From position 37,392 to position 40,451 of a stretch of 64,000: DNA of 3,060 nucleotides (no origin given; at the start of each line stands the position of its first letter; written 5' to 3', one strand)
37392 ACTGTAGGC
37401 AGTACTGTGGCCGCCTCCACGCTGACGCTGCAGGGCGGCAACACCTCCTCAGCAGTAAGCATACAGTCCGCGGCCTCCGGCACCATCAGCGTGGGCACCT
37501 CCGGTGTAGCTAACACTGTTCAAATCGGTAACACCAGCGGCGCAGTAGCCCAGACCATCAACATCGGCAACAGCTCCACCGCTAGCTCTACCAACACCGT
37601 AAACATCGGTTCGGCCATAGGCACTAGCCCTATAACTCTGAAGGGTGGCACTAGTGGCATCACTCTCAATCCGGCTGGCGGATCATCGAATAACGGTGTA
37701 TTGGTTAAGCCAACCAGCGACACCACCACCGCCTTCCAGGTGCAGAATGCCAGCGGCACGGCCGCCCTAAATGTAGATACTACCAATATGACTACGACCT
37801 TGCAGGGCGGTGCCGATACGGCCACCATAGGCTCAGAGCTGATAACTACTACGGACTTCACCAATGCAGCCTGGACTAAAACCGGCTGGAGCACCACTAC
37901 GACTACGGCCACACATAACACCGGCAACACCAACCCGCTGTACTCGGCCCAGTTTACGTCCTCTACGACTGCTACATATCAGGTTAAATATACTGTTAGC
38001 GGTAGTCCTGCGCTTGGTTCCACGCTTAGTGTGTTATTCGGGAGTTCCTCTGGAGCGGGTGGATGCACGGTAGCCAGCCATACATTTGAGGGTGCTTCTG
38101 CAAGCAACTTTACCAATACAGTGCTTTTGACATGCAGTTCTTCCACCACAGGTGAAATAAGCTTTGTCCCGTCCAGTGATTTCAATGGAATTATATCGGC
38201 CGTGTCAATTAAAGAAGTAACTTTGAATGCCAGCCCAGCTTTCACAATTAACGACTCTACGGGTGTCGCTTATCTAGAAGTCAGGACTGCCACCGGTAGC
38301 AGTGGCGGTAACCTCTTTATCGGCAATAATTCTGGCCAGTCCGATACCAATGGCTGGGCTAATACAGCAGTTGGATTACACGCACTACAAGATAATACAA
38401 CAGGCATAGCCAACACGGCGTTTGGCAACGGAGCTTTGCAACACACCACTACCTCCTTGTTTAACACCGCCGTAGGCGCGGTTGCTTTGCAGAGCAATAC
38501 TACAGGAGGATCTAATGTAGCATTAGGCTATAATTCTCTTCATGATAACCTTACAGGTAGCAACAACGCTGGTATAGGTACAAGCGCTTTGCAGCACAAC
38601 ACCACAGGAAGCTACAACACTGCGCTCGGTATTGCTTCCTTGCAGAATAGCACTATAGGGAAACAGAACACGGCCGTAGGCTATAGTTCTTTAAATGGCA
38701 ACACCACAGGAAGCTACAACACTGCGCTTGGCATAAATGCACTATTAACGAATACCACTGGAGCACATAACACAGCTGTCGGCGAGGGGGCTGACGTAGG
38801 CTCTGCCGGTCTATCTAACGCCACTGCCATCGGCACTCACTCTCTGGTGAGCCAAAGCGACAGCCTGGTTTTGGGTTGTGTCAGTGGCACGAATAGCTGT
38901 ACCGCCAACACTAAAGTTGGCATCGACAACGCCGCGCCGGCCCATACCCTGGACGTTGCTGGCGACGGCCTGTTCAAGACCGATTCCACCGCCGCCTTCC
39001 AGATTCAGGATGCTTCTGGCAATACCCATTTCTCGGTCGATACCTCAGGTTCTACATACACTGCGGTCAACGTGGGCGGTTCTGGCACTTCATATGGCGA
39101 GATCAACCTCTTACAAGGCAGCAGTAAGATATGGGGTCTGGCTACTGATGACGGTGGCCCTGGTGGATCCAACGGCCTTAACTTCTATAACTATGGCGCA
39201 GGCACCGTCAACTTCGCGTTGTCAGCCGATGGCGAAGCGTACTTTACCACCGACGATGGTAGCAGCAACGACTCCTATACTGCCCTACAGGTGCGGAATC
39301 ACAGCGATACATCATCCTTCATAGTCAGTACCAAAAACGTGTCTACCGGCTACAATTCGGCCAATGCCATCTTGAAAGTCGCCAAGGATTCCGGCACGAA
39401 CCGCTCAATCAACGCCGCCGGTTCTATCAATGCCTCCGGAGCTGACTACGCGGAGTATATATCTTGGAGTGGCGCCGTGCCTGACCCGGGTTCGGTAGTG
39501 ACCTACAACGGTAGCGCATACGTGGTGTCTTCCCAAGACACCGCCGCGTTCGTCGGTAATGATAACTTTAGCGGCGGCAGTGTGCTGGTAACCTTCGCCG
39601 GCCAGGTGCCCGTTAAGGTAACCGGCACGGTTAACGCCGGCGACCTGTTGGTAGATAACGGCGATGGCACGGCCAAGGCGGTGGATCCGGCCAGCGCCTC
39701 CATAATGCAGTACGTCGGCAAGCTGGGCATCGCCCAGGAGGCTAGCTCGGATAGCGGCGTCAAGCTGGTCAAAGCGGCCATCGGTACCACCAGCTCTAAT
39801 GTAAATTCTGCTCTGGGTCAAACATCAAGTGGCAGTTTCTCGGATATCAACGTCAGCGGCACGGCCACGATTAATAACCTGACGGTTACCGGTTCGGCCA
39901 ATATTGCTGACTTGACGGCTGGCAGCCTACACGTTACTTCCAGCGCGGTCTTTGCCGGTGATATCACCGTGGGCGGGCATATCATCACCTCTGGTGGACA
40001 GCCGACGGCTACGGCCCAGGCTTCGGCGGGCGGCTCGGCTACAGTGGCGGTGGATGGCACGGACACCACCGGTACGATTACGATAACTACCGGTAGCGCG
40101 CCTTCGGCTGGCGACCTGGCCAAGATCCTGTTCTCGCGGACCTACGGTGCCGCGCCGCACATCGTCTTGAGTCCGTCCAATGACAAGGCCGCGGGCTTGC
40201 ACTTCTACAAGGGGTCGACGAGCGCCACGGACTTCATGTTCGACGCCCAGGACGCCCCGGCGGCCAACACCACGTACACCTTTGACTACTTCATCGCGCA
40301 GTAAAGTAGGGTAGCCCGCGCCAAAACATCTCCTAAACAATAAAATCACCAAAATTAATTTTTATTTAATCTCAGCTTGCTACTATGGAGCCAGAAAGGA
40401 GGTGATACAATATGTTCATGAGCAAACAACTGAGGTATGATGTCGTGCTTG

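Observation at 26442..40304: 4,620-aa N-terminally anchored fibre protein as candidate host-contact organelle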

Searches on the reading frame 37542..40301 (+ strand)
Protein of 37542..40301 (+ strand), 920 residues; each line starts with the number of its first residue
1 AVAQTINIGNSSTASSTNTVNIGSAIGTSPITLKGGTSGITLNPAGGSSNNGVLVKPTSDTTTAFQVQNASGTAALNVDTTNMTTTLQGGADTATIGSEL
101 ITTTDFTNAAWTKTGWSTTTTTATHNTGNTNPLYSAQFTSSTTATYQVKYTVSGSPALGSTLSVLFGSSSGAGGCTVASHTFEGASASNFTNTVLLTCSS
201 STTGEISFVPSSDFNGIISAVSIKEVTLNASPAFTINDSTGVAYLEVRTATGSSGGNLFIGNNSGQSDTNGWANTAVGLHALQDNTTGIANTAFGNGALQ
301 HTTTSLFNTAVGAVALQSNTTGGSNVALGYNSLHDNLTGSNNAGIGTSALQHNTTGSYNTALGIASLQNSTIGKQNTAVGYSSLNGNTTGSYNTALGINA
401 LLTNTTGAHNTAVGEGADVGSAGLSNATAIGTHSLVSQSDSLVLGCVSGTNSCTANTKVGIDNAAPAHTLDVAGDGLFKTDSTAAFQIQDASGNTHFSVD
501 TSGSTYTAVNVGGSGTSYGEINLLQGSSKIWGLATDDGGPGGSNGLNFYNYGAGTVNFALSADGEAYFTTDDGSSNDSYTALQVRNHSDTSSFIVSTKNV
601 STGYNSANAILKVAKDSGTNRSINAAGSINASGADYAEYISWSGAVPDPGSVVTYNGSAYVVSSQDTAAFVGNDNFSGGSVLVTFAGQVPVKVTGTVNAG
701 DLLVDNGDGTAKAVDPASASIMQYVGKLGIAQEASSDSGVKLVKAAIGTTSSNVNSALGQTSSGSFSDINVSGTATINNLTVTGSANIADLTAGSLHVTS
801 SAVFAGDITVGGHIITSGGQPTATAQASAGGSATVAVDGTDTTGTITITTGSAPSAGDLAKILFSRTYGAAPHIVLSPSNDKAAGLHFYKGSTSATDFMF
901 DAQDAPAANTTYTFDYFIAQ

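Call 8: search_protein_families(library=pfam, proteins=[window:37542-40301:+], max_evalue=1)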
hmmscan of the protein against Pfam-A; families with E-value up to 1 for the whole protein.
window:37542-40301:+ (920 aa): 0 families

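Call 9: search_protein_families(library=ncbifam, proteins=[window:37542-40301:+], max_evalue=1)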
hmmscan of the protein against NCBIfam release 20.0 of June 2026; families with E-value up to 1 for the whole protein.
window:37542-40301:+ (920 aa): 0 families

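Call 18: search_solved_structures(query=window:37542-40301:+, max_evalue=1, show_alignments=3)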
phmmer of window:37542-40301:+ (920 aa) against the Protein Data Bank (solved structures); distinct sequences matched with E-value up to 1: 0.

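Call 20: find_homologous_proteins(query=window:37542-40301:+, max_evalue=0.00001)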
Query window:37542-40301:+ (920 aa): 4898 proteins with E <= 0.00001 among 8000 candidates; the best 120 are listed.
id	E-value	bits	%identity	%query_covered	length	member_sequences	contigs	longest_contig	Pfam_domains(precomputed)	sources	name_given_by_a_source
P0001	1.9e-126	442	53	18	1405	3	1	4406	PF13884.12,PF03906.21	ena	-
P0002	4.0e-124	434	42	29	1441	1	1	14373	PF26696.1,PF13884.12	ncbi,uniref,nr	ncbi:tail fiber domain-containing protein [Flavobacterium sp.]|uniref:tail fiber domain-containing p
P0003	4.8e-122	427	42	23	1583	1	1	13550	PF13884.12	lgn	-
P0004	8.8e-122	426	43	26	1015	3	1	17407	PF13884.12,PF05658.20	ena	-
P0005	2.8e-121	425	52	21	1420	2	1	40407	PF09603.16,PF01391.24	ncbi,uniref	uniref:FISUMP domain-containing protein n=1 Tax=Algoriphagus sp. TaxID=1872435 RepID=UPI0040479636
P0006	9.5e-112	393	36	21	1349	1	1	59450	PF13884.12,PF12138.15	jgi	jgi:trimeric autotransporter adhesin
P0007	1.0e-111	393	43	23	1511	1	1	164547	PF07603.18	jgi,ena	-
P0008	2.3e-111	392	43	23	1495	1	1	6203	PF07603.18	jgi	-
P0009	6.2e-109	384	52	15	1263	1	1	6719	PF09603.16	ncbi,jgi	jgi:uncharacterized protein (TIGR02145 family)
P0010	1.7e-108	382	42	25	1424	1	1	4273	PF13884.12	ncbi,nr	ncbi:MAG: hypothetical protein GY746_04170, partial [Gammaproteobacteria bacterium]|nr:hypothetical 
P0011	3.0e-108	382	47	23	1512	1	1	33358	PF26696.1,PF13884.12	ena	-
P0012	1.6e-106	376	48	19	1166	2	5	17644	PF26696.1,PF13884.12,PF05658.20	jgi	jgi:hypothetical protein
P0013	3.2e-105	372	43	23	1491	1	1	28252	-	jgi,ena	-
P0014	2.6e-104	369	42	22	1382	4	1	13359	-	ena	-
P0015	1.2e-103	366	47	21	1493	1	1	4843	-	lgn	-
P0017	5.1e-99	351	43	19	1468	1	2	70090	PF13884.12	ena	-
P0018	1.2e-98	350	53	23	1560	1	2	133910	PF13884.12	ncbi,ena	-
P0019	6.7e-98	347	34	29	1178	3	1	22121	PF26696.1,PF13884.12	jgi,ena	-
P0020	7.5e-98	347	48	20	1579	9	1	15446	PF01391.24,PF13884.12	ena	-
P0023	3.7e-97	345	47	25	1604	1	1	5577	PF13884.12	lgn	-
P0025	7.6e-97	344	44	20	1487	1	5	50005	PF13884.12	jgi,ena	jgi:hypothetical protein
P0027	9.2e-97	344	49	23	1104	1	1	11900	PF13884.12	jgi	jgi:hypothetical protein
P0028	6.2e-96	341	44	24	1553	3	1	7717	PF13884.12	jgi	jgi:trimeric autotransporter adhesin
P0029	1.3e-95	340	49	20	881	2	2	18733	PF13884.12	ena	-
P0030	4.2e-95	338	49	19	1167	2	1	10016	PF26696.1,PF13884.12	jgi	jgi:hypothetical protein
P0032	2.5e-94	336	50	18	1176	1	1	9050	PF26696.1,PF13884.12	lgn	-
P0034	1.2e-93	333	46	20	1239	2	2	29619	PF13884.12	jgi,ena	-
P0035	1.4e-93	333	42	24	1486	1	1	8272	PF13884.12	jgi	-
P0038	4.2e-92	328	42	24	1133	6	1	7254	PF26696.1,PF13884.12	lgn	-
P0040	8.5e-92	327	47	23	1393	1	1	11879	PF26696.1,PF13884.12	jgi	-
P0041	1.6e-91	326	52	17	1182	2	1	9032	PF26696.1,PF13884.12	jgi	jgi:trimeric autotransporter adhesin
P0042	6.1e-91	324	46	25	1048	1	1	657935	PF26696.1,PF13884.12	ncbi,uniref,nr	ncbi:tail fiber domain-containing protein [Subsaxibacter sp. CAU 1640]|uniref:tail fiber domain-cont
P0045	1.6e-90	323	41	27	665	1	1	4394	PF13884.12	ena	-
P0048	7.4e-90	321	55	17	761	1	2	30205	PF13884.12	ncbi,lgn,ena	-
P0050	1.3e-89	320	47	19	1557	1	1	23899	PF13884.12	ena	-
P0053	1.6e-88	316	42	22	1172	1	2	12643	PF26696.1,PF13884.12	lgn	-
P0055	4.2e-88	315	43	28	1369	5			PF13884.12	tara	tara:strand:- start:9008 stop:13117 length:4110 start_codon:yes stop_codon:yes gene_type:complete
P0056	6.7e-88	314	35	24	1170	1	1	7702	PF26696.1,PF13884.12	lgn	-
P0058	4.0e-87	312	45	24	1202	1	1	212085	PF26696.1,PF13884.12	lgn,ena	-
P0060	1.6e-86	310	43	19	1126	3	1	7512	PF13884.12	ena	-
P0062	7.2e-86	308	41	29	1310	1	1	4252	PF26696.1,PF13884.12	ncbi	-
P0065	1.2e-85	307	42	25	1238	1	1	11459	PF26696.1,PF13884.12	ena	-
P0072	8.2e-84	301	48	20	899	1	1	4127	PF13884.12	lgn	-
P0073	8.4e-84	301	42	25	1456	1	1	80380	PF18962.8,PF13884.12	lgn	-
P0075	1.1e-83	300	44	24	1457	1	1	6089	PF13884.12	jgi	jgi:hypothetical protein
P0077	5.4e-83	298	43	20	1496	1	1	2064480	PF26696.1,PF13884.12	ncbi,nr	ncbi:MAG: tail fiber domain-containing protein [Chitinophagaceae bacterium]|nr:tail fiber domain-con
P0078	6.5e-83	298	44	20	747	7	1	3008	PF18962.8,PF13884.12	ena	-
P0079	7.8e-83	298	47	24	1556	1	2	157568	PF26696.1,PF13884.12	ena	-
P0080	8.1e-83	297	47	20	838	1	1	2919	PF13884.12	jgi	jgi:hypothetical protein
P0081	1.4e-82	297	50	20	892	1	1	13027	PF13884.12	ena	-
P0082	4.6e-82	295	47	20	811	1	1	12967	PF13884.12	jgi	jgi:hypothetical protein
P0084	8.1e-82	294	46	25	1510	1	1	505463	PF18962.8,PF13884.12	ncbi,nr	ncbi:MAG: tail fiber domain-containing protein [Ignavibacteria bacterium]|nr:tail fiber domain-conta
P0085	1.0e-81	294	41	19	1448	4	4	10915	PF13884.12,PF03906.21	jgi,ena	-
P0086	1.2e-81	294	44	23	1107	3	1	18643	PF26696.1,PF13884.12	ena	-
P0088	2.5e-81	293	47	20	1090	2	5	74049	PF13884.12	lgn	-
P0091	9.6e-81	291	46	22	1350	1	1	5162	PF13884.12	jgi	jgi:hypothetical protein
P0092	2.5e-80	289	49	13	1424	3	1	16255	PF13884.12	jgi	-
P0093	3.0e-80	289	43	20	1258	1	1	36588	PF26696.1,PF13884.12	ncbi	-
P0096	7.4e-80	288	43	25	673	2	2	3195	PF18962.8,PF13884.12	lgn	-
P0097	1.4e-79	287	47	19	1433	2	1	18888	PF13884.12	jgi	-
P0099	1.8e-79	286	44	22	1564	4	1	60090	PF13884.12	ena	-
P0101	2.7e-79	286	35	34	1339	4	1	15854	PF13884.12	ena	-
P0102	2.9e-79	286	45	22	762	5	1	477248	PF13884.12,PF04986.19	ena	-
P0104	4.3e-79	285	45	24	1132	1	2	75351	PF26696.1,PF13884.12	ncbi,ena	ncbi:MAG: tail fiber domain-containing protein [Bacteroidota bacterium]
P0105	5.2e-79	285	48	18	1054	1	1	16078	PF13884.12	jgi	jgi:hypothetical protein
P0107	1.1e-78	284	42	22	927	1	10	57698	PF26696.1,PF13884.12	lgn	-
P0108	1.2e-78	284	53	24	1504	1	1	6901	PF13884.12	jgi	jgi:trimeric autotransporter adhesin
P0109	1.2e-78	284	37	25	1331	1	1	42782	PF01391.24,PF13884.12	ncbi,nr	ncbi:MAG TPA: tail fiber domain-containing protein [Saprospiraceae bacterium]|nr:tail fiber domain-c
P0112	2.6e-78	283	42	32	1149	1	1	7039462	PF13884.12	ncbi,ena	-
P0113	2.8e-78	282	47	25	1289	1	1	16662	PF13884.12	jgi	jgi:trimeric autotransporter adhesin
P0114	4.9e-78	282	52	18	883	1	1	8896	PF13884.12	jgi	jgi:hypothetical protein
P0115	5.3e-78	282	45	18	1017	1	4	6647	PF26696.1,PF13884.12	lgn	-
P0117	7.8e-78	281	48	23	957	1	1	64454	PF26696.1,PF13884.12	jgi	jgi:hypothetical protein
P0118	8.3e-78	281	44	50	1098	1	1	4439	-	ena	-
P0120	1.1e-77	280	45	25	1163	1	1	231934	PF26696.1,PF13884.12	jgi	-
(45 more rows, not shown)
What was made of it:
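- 38259..38846 (+): NTAxG repeat block (aa ~3940-4135), homologous to repeats of phage tail fibres/tailspikes and of bacterial 'tail fiber domain-containing' proteins. 4,898 protein hits (call 20).
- Closest known: Bacterial 'tail fiber domain-containing proteins'. Same: They share the NTAxG repeat block at 40-55% identity over ~20% of the tip query (call 20).
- Closest known: Trimeric autotransporter adhesins. Same: Some database relatives of the NTAxG block are even labelled this way (call 20).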

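Call 78: search_protein_families(library=pfam, proteins=[P0002, P0118], max_evalue=0.001)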
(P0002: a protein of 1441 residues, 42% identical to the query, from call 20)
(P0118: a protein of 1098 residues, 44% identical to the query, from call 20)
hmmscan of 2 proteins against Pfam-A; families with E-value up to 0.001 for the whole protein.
P0002 (1441 aa): 1 family
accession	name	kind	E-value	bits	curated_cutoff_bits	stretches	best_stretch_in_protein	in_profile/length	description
PF13884.11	Peptidase_S74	-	4.5e-13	49.7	22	1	1333-1386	1-57/58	Chaperone of endosialidase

P0118 (1098 aa): 0 families

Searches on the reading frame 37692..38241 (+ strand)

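Call 28: search_protein_families(library=pfam, proteins=[window:37692-38241:+], max_evalue=10)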
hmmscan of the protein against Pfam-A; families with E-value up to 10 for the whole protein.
window:37692-38241:+ (183 aa): 1 family
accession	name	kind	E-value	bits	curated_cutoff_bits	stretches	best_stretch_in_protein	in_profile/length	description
PF13385.13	Laminin_G_3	-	0.67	10.5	27.6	1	39-120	2-89/151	Concanavalin A-like lectin/glucanases superfamily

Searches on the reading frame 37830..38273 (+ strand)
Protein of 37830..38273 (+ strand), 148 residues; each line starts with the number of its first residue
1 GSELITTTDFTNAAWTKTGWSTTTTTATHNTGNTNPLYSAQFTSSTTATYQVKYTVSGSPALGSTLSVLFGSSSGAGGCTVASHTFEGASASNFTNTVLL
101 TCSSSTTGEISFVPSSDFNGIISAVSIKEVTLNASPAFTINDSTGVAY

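Call 110: search_solved_structures(query=A7, max_evalue=10, show_alignments=2)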
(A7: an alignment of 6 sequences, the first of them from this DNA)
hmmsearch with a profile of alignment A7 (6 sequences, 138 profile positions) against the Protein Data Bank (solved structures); distinct sequences matched with E-value up to 10: 0.

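Call 111: search_protein_families(library=pfam, alignment_id=A7, max_evalue=1)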
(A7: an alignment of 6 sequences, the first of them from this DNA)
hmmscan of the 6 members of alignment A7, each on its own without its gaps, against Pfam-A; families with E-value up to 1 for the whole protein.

A. member 1, seq(148 aa): 1 family
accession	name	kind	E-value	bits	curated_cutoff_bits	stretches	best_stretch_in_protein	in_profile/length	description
PF22825.2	HpiC1-like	-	0.39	11.2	27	1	10-68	23-78/174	HpiC1 cyclase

B. families by the number of members that match (of 6 scanned): 2 families
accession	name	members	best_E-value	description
PF24558.1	DUF7604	1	0.0025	Domain of unknown function (DUF7604)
PF22825.2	HpiC1-like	1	0.39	HpiC1 cyclase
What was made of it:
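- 37722..38246 (+): Beta-sandwich (jelly-roll) domain near the tip (aa ~3761-3935). Possibly carbohydrate-binding. No sequence-level hit (calls 110, 111).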

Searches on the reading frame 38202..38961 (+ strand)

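Call 28: search_protein_families(library=pfam, proteins=[window:38202-38961:+], max_evalue=10)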
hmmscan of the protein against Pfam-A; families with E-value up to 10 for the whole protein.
window:38202-38961:+ (253 aa): 1 family
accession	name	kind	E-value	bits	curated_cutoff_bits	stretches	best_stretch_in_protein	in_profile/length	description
PF08226.16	DUF1720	-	4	8.3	21.4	0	71-136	18-74/75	Domain of unknown function (DUF1720)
